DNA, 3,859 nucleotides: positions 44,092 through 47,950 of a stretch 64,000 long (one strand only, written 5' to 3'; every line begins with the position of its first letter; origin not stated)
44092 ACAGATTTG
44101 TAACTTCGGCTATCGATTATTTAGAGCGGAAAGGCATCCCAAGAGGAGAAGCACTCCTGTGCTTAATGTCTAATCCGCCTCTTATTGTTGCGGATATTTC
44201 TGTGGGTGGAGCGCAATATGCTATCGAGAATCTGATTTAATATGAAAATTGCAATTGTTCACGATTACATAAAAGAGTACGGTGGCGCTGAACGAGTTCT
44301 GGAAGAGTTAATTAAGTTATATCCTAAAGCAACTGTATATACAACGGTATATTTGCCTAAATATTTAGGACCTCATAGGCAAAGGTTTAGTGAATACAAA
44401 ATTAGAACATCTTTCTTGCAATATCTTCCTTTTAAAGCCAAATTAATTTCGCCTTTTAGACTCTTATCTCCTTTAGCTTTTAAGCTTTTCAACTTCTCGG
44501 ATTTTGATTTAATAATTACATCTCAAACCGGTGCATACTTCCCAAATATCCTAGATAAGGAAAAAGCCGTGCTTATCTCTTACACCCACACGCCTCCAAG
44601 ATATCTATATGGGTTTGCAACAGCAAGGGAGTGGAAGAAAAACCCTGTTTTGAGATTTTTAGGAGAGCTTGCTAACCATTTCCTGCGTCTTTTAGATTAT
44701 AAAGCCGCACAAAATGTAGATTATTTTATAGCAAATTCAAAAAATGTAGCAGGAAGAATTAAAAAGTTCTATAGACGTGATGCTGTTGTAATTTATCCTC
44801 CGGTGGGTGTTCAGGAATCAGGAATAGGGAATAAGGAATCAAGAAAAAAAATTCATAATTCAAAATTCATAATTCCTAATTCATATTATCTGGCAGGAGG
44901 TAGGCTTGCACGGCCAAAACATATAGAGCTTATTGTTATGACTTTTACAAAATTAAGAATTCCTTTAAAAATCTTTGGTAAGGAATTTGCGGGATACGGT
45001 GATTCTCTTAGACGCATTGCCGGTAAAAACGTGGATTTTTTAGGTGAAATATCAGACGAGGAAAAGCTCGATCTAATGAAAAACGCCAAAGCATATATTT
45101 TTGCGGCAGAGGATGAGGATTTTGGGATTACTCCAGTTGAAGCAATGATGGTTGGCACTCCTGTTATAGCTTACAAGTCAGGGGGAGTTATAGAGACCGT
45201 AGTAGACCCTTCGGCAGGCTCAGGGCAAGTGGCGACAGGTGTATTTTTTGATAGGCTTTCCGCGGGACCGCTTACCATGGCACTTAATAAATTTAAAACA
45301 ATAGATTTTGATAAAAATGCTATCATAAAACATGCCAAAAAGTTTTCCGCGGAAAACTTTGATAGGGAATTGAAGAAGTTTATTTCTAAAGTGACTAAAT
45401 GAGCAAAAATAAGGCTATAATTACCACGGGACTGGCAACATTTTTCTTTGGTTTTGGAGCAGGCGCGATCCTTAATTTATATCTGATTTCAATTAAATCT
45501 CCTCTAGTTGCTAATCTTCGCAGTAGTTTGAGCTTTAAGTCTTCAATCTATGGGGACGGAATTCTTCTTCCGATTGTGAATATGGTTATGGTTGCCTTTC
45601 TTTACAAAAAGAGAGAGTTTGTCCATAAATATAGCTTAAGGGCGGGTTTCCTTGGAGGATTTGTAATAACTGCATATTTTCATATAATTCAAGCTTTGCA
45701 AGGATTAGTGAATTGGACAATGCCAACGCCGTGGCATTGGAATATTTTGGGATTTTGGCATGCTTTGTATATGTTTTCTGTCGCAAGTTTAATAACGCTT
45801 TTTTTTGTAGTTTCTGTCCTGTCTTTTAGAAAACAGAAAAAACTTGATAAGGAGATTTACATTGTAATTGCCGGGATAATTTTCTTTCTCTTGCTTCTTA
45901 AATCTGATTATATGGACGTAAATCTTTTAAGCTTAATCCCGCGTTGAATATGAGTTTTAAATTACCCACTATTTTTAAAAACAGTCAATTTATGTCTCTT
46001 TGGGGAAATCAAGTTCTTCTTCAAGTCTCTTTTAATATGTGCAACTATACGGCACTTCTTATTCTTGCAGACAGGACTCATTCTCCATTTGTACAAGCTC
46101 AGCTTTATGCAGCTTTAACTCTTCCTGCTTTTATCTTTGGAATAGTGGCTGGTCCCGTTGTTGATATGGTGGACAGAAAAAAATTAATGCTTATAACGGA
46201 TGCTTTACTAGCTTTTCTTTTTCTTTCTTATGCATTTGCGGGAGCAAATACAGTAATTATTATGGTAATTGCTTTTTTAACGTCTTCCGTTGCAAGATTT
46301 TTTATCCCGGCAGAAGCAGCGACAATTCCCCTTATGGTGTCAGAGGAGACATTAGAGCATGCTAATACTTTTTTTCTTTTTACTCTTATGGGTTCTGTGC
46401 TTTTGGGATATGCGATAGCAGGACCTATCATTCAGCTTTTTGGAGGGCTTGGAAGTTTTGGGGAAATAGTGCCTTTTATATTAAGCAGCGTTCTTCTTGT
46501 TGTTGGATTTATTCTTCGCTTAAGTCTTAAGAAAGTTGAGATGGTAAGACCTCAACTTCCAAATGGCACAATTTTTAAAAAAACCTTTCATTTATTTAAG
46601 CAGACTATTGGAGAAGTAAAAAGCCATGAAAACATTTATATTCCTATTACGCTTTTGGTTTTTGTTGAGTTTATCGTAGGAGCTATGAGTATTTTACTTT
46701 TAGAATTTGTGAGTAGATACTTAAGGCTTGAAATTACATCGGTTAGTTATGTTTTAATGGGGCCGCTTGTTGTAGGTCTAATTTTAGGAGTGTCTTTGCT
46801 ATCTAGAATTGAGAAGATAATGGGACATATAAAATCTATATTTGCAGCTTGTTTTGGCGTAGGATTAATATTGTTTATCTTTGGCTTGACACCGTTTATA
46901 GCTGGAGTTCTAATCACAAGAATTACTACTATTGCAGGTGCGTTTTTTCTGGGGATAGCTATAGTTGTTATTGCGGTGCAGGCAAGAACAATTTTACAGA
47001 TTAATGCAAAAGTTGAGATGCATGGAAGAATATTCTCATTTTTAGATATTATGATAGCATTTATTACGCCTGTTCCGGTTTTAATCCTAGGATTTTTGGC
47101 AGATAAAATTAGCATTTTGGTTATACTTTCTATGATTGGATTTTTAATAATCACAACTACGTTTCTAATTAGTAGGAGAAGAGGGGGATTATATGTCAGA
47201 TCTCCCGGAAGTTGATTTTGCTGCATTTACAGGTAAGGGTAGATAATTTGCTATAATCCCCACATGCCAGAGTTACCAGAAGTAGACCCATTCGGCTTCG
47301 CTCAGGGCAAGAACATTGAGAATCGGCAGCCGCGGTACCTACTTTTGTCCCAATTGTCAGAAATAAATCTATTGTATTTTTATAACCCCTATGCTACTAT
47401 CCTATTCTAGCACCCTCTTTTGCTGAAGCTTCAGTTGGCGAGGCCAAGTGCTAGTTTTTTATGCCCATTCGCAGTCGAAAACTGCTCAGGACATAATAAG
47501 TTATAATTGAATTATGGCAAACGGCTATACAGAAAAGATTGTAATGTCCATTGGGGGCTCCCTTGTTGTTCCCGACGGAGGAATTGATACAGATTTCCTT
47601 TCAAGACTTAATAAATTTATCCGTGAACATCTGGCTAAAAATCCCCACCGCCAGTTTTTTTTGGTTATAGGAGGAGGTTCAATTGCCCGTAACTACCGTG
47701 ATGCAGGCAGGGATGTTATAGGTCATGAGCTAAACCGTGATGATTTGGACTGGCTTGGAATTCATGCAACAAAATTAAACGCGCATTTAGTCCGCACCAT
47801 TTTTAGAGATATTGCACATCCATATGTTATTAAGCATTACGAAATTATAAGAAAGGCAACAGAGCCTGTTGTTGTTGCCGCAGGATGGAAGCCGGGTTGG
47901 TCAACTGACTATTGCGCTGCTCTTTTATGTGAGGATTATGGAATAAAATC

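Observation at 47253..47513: Promoter-proximal fpg/nei remnant (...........RYLLL) interrupted by the repeat; gene decay in progress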

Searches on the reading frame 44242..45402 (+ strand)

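Call 11: search_protein_families(library=pfam, proteins=[window:44242-45402:+])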
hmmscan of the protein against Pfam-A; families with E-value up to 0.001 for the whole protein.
window:44242-45402:+ (386 aa): 4 families
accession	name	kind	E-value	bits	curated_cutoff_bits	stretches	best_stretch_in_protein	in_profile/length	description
PF00534.26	Glycos_transf_1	-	4.8e-19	69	26.4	1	215-367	17-171/172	Glycosyl transferases group 1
PF13692.12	Glyco_trans_1_4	-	3.3e-12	47.3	27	1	219-323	7-118/142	Glycosyl transferases group 1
PF13439.12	Glyco_transf_4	-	9.5e-12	45.7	28.5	1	13-188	1-166/170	Glycosyltransferase Family 4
PF20706.3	GT4-conflict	-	0.00021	20.8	26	1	271-323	270-323/385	Family 4 Glycosyltransferase in conflict systems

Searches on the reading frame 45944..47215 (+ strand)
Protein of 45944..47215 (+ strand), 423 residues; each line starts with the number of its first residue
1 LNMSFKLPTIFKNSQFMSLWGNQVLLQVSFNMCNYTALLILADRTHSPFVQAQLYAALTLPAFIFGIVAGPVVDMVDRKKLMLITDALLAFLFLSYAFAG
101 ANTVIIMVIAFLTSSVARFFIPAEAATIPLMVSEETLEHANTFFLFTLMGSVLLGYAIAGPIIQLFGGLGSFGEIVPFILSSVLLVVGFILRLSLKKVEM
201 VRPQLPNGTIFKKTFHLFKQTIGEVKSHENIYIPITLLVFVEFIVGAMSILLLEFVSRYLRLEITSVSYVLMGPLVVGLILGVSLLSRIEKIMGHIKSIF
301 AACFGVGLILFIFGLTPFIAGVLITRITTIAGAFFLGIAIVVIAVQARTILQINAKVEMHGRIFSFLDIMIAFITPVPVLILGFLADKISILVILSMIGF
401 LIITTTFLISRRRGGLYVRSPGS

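Call 11: search_protein_families(library=pfam, proteins=[window:45944-47215:+])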
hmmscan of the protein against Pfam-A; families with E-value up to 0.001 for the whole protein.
window:45944-47215:+ (423 aa): 2 families
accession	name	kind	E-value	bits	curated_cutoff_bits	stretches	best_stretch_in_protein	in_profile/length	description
PF07690.21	MFS_1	-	1.9e-18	67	33.4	1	24-371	6-339/347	Major Facilitator Superfamily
PF05977.19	MFS_3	-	3e-13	49.5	27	1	11-402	7-383/524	Transmembrane secretion effector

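Call 20: find_related_loci(query=window:45950-47212:+, collection=metagenome_contigs, flank=4000)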
Query window:45950-47212:+ (421 aa) in metagenome_contigs; peptide patterns used: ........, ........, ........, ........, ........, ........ (x = any residue, [..] = any of these).
173 stretches matched a pattern; 13 encode a relative of the query (tblastn E <= 1e-3); 13 distinct loci.
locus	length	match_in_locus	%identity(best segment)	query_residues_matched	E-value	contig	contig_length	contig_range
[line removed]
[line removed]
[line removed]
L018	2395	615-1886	63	1-415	2e-170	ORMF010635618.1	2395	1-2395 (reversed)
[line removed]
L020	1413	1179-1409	81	8-84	2e-40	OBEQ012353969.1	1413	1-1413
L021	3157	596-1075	30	10-165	7e-13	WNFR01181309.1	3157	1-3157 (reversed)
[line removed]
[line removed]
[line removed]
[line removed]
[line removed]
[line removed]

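Call 27: find_homologous_proteins(query=window:45950-47212:+, max_evalue=1e-60)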
Query window:45950-47212:+ (421 aa): 145 proteins with E <= 1e-60 among 8000 candidates; the best 120 are listed.
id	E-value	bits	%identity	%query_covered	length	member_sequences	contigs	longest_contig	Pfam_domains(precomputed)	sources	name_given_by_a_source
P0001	1.7e-254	862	100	100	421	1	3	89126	PF05977.20,PF07690.22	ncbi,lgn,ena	-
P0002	5.6e-231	785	92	100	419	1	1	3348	PF05977.20,PF07690.22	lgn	-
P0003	4.9e-222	755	87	99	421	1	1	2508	PF05977.20,PF07690.22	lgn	-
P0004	1.2e-184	632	75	97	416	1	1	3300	PF05977.20,PF07690.22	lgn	-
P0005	2.2e-184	631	75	95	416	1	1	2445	PF05977.20,PF07690.22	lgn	-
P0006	1.8e-175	602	71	95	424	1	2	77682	PF05977.20,PF07690.22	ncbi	-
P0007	2.1e-174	599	71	96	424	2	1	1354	PF05977.20,PF07690.22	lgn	-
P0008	3.6e-173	594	71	94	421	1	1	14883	PF05977.20,PF07690.22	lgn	-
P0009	6.3e-173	594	70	96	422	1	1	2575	PF05977.20,PF07690.22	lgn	-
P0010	1.2e-169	583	68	98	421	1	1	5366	PF13347.13,PF05977.20,PF07690.22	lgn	-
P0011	2.4e-167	575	72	95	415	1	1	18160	PF05977.20,PF07690.22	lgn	-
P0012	1.2e-163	563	65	99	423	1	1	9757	PF13347.13,PF05977.20,PF07690.22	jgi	-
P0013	1.8e-163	563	65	98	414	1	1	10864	PF13347.13,PF05977.20,PF07690.22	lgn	-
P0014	3.3e-162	558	63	99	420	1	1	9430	PF05977.20,PF07690.22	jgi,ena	-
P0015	2.1e-161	556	64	100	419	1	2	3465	PF05977.20,PF07690.22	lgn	-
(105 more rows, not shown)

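Call 28: find_encoding_contigs(protein=P0002, flank=5000, max_places=3)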
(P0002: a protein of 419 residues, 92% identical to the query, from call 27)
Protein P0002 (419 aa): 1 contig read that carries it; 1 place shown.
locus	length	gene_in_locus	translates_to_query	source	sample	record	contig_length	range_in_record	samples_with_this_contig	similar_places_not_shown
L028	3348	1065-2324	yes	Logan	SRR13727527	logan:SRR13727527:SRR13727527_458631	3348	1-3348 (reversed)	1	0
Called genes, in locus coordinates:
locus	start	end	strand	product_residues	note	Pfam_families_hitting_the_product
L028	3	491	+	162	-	?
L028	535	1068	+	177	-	-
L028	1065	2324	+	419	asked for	PF05977:MFS_3, PF07690:MFS_1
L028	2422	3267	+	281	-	PF01149:Fapy_DNA_glyco, PF06831:H2TH, PF06827:zf-FPG_IleRS (weak)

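Call 29: find_encoding_contigs(protein=P0003, flank=5000, max_places=3)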
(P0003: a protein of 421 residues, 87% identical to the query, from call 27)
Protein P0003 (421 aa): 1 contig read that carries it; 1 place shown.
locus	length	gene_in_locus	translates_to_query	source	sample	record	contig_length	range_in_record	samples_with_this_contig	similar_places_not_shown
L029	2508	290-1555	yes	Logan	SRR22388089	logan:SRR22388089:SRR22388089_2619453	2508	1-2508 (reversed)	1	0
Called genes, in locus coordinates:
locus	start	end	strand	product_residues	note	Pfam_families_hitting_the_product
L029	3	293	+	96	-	?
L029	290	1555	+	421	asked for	PF05977:MFS_3, PF07690:MFS_1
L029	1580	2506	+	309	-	?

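Call 30: find_encoding_contigs(protein=P0004, flank=5000, max_places=3)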
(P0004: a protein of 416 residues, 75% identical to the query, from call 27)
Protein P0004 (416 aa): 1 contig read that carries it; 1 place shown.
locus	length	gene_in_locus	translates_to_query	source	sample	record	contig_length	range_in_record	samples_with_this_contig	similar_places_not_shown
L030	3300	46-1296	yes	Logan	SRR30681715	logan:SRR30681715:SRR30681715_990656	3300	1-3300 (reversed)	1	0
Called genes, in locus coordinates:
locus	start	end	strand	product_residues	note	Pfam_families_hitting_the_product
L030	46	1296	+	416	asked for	PF05977:MFS_3, PF07690:MFS_1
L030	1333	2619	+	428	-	PF00561:Abhydrolase_1, PF12697:Abhydrolase_6 (weak), PF12146:Hydrolase_4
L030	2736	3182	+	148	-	-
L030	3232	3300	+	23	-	?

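Call 31: find_encoding_contigs(protein=P0006, flank=6000, max_places=3)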
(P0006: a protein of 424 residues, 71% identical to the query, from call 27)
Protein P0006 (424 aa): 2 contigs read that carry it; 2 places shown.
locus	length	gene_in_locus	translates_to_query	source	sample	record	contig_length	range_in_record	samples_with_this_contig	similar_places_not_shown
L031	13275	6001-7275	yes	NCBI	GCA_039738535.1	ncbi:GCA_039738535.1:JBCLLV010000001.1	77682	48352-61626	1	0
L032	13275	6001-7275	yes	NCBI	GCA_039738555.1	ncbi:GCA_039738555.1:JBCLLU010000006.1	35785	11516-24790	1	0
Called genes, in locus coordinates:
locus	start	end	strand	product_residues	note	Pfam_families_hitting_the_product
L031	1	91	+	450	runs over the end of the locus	PF21799:MurD-like_N (faint), PF08245:Mur_ligase_M, PF02875:Mur_ligase_C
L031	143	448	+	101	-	-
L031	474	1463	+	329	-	PF00579:tRNA-synt_1b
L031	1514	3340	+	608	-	PF00004:AAA, PF07728:AAA_5 (faint), PF17862:AAA_lid_3, PF01434:Peptidase_M41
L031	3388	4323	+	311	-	PF02739:5_3_exonuc_N, PF01367:5_3_exonuc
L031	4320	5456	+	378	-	PF13439:Glyco_transf_4, PF00534:Glycos_transf_1, PF13692:Glyco_trans_1_4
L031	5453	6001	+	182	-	-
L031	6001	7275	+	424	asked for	PF05977:MFS_3, PF07690:MFS_1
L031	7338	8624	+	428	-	PF00561:Abhydrolase_1, PF12146:Hydrolase_4, PF12697:Abhydrolase_6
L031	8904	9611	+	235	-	PF00696:AA_kinase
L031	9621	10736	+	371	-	PF02463:SMC_N, PF13175:AAA_15, PF13476:AAA_23, PF13304:AAA_21 (faint)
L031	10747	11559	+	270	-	PF01256:Carb_kinase, PF02110:HK (weak)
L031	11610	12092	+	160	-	-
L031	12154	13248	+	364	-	PF02661:Fic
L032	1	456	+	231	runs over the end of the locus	PF01177:Asp_Glu_race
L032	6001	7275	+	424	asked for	PF05977:MFS_3, PF07690:MFS_1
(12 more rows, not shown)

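Call 55: find_homologous_proteins(query=L028:2422-3264:+, max_evalue=1e-90)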
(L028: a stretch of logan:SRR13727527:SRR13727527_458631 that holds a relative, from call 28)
Query L028:2422-3264:+ (281 aa): 1166 proteins with E <= 1e-90 among 7815 candidates; the best 120 are listed.
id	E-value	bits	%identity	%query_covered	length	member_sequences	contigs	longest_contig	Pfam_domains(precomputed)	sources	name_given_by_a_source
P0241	2.7e-183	625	100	100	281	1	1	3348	PF06831.20,PF01149.30,PF06827.21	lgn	-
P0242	6.9e-148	509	81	100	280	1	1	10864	PF06831.20,PF01149.30,PF06827.21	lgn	-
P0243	2.6e-144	498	79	100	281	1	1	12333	PF06831.20,PF01149.30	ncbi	-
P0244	2.9e-144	497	79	100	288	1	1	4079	PF06831.20,PF01149.30,PF06827.21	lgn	-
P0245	6.1e-143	493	79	100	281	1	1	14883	PF06831.20,PF01149.30,PF06827.21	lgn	-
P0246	1.6e-142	492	78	100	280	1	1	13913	PF06831.20,PF01149.30,PF06827.21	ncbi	-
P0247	2.9e-142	491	76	100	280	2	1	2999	PF06831.20,PF01149.30,PF06827.21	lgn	-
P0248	9.7e-142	489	78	100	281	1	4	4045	PF06831.20,PF01149.30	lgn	-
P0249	4.1e-141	487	77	100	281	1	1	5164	PF06831.20,PF01149.30,PF06827.21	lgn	-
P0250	4.9e-141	487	77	100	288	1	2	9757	PF06831.20,PF01149.30,PF06827.21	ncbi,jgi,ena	-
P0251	1.2e-140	486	76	100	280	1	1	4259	PF06831.20,PF01149.30,PF06827.21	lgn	-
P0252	4.0e-140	484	77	100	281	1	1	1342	PF06831.20,PF01149.30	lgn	-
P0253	8.1e-140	483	76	100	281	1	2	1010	PF06831.20,PF01149.30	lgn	-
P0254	5.0e-139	480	76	100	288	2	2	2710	PF06831.20,PF01149.30,PF06827.21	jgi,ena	-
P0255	1.0e-137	476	74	100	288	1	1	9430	PF06831.20,PF01149.30,PF06827.21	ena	-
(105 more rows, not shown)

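Call 56: find_encoding_contigs(protein=P0242, flank=5000, max_places=1)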
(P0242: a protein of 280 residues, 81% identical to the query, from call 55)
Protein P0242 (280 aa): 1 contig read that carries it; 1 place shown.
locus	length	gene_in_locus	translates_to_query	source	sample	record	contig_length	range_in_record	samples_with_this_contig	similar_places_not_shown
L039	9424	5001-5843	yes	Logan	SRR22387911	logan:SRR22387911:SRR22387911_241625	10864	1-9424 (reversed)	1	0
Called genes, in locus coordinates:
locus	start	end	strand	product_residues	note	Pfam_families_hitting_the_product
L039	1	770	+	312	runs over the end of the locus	PF02739:5_3_exonuc_N, PF01367:5_3_exonuc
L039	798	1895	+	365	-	PF13439:Glyco_transf_4, PF20706:GT4-conflict (weak), PF00534:Glycos_transf_1, PF13692:Glyco_trans_1_4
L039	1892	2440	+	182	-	-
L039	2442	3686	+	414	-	PF05977:MFS_3, PF13347:MFS_2 (weak), PF07690:MFS_1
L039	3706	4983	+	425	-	PF00561:Abhydrolase_1, PF12697:Abhydrolase_6, PF12146:Hydrolase_4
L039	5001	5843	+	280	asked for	PF01149:Fapy_DNA_glyco, PF06831:H2TH, PF06827:zf-FPG_IleRS (weak)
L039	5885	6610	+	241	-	-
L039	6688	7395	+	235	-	PF00696:AA_kinase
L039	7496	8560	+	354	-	PF02463:SMC_N, PF13175:AAA_15, PF13476:AAA_23, PF13304:AAA_21 (weak)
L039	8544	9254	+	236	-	PF03403:PAF-AH_p_II (faint), PF02129:Peptidase_S15 (weak), PF00561:Abhydrolase_1 (weak), PF12146:Hydrolase_4, PF00326:Peptidase_S9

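Call 57: find_encoding_contigs(protein=P0243, flank=5000, max_places=1)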
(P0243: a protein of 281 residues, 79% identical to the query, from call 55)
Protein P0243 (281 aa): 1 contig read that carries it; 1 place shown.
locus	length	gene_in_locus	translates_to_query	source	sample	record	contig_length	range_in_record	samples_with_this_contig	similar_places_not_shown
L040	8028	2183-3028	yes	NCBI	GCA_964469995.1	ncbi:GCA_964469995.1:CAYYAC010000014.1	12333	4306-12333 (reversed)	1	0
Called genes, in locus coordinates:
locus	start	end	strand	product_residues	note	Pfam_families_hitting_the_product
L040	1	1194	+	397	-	?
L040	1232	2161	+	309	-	PF04909:Amidohydro_2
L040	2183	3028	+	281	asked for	PF01149:Fapy_DNA_glyco, PF06831:H2TH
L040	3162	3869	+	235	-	PF00696:AA_kinase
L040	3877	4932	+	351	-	PF02463:SMC_N, PF13175:AAA_15, PF13476:AAA_23, PF13304:AAA_21 (weak)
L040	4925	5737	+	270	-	PF01256:Carb_kinase, PF02110:HK (faint)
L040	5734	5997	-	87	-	PF18898:DUF5654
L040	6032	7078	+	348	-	PF02661:Fic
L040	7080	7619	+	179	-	-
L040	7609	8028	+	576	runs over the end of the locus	PF04675:DNA_ligase_A_N, PF01068:DNA_ligase_A_M, PF04679:DNA_ligase_A_C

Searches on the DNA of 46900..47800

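Call 62: search_rna_families(source=window, start=46900, end=47800, threshold=evalue, max_evalue=1)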
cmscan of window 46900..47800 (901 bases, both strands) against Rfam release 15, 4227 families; matches with E-value up to 1: 2.
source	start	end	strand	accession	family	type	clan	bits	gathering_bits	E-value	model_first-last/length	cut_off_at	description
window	47005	47074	+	RF01179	snoU83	Gene; snRNA; snoRNA; CD-box;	-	24.9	50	0.14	1-84/84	no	Small nucleolar RNA U83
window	47012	47076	+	RF02119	FTX_1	Gene; lncRNA;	-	20.1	50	0.26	1-71/71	no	FTX transcript, XIST regulator conserved region 1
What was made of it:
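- There is no Rfam match (call 62).
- Tried and rejected: Rfam gave nothing relevant (call 62).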
